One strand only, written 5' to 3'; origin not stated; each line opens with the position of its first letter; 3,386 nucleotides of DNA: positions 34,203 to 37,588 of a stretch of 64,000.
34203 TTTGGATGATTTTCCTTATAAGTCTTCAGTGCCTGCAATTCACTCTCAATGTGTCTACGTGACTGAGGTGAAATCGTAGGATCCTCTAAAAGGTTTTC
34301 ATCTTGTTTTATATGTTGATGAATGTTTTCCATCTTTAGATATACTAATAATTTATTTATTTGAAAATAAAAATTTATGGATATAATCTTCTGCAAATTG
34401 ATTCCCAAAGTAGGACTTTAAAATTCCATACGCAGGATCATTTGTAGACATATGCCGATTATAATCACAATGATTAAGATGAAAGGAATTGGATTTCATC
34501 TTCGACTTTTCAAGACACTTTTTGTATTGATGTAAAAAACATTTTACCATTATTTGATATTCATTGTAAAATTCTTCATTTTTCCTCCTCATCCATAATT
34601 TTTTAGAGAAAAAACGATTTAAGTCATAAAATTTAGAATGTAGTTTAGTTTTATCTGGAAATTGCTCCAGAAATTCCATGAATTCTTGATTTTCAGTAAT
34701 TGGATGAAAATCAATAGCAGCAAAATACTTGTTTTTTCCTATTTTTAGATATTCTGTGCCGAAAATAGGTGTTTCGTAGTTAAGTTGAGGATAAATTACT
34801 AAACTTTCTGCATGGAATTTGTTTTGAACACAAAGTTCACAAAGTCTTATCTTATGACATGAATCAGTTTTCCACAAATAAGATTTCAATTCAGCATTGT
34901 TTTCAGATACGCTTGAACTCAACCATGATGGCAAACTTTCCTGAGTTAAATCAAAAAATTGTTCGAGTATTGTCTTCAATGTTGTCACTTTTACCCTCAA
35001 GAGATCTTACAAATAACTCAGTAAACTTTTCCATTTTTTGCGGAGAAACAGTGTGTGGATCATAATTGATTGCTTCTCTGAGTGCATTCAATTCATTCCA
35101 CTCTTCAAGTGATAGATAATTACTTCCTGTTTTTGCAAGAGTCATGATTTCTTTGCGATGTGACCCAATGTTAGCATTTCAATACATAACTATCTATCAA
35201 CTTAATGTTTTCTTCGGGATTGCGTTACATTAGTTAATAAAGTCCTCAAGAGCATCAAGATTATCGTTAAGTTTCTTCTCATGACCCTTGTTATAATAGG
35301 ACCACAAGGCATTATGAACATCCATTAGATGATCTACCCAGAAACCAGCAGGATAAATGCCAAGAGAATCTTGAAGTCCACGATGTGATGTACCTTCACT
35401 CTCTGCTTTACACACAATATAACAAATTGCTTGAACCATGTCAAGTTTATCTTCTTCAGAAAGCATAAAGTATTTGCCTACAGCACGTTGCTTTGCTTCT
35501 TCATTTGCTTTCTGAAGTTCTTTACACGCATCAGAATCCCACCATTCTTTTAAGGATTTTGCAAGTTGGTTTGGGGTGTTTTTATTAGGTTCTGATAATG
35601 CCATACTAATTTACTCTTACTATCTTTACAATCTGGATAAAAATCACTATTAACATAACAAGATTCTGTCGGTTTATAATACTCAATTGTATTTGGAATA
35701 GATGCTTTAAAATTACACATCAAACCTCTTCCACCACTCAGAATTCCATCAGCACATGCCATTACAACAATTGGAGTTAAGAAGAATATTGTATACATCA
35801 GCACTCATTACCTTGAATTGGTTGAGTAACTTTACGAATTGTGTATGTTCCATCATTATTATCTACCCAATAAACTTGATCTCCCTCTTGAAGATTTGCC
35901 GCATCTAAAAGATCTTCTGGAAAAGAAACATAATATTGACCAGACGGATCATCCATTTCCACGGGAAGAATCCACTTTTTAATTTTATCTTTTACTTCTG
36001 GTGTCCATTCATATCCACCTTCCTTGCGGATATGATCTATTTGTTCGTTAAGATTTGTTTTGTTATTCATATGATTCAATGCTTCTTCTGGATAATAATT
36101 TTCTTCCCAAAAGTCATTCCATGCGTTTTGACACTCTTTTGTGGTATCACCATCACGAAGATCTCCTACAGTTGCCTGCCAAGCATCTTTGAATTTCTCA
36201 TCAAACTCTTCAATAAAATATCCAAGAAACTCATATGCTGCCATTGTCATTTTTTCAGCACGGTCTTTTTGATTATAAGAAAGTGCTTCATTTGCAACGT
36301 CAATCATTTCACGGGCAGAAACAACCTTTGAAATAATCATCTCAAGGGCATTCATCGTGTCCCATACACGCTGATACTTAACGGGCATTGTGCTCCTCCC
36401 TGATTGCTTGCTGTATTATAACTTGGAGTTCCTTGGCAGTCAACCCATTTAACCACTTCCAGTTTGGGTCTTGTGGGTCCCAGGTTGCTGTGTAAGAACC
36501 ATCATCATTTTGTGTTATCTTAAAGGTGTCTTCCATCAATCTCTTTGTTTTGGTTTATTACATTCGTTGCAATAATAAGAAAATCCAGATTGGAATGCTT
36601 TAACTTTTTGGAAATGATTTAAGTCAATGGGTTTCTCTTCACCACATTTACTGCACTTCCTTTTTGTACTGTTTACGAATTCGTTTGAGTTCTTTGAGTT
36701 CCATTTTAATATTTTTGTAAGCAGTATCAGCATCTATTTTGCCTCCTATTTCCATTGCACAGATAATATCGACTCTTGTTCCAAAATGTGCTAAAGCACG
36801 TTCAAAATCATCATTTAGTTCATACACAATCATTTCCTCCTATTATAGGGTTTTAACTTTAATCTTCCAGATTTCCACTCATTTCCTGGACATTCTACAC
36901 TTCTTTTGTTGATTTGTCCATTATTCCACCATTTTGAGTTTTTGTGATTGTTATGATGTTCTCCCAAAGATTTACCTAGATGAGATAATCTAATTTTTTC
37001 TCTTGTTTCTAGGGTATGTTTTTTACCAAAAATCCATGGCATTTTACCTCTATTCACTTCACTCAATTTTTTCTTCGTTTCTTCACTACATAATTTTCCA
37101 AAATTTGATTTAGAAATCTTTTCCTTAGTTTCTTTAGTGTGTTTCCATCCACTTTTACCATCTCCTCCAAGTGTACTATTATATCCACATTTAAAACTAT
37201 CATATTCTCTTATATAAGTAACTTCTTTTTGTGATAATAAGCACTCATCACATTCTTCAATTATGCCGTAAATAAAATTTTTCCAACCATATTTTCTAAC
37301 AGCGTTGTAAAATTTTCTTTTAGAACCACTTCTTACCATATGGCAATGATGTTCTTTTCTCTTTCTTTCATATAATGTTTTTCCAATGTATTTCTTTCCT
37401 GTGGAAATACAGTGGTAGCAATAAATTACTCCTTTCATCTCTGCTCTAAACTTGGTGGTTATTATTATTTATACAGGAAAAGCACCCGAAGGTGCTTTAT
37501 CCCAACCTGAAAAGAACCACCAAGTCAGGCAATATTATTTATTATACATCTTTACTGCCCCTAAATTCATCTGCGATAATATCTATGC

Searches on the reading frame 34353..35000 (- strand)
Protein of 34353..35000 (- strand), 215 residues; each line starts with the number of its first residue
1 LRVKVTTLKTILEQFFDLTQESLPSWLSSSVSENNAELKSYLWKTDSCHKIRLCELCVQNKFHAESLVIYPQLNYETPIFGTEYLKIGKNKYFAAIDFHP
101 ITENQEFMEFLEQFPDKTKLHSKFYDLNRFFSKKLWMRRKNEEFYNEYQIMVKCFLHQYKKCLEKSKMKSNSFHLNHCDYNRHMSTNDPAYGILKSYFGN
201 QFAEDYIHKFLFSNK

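Call 64: search_protein_families(library=pfam, proteins=[window:34353-35000:-], max_evalue=0.001)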
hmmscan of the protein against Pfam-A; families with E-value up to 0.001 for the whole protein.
window:34353-35000:- (215 aa): 1 family
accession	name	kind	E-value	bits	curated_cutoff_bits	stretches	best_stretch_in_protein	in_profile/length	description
PF05996.17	Fe_bilin_red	-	2.5e-27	96.5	31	1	8-212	4-227/228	Ferredoxin-dependent bilin reductase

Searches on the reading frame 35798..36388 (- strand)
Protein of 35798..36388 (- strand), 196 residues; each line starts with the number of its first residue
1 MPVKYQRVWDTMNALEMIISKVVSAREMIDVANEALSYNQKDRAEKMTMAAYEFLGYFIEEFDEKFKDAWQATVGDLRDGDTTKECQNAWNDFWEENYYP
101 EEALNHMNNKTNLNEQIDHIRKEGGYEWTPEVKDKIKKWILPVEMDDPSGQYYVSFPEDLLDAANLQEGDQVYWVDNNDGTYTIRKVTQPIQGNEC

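Call 64: search_protein_families(library=pfam, proteins=[window:35798-36388:-], max_evalue=0.001)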
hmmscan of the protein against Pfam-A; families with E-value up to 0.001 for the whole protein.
window:35798-36388:- (196 aa): 1 family
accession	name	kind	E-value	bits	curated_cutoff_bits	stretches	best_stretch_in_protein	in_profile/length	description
PF04014.23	MazE_antitoxin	-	0.0006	20.1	24.7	1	152-190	8-46/48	Antidote-toxin recognition MazE, bacterial antitoxin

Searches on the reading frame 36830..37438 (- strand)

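Call 64: search_protein_families(library=pfam, proteins=[window:36830-37438:-], max_evalue=0.001)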
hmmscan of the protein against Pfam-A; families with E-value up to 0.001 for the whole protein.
window:36830-37438:- (202 aa): 2 families
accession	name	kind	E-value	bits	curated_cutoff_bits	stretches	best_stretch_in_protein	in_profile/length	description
PF07460.16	NUMOD3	-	6.1e-17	61.7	20.4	1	114-150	1-37/37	NUMOD3 motif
PF01541.30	GIY-YIG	-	0.0002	22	22.6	1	3-81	2-74/78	GIY-YIG catalytic domain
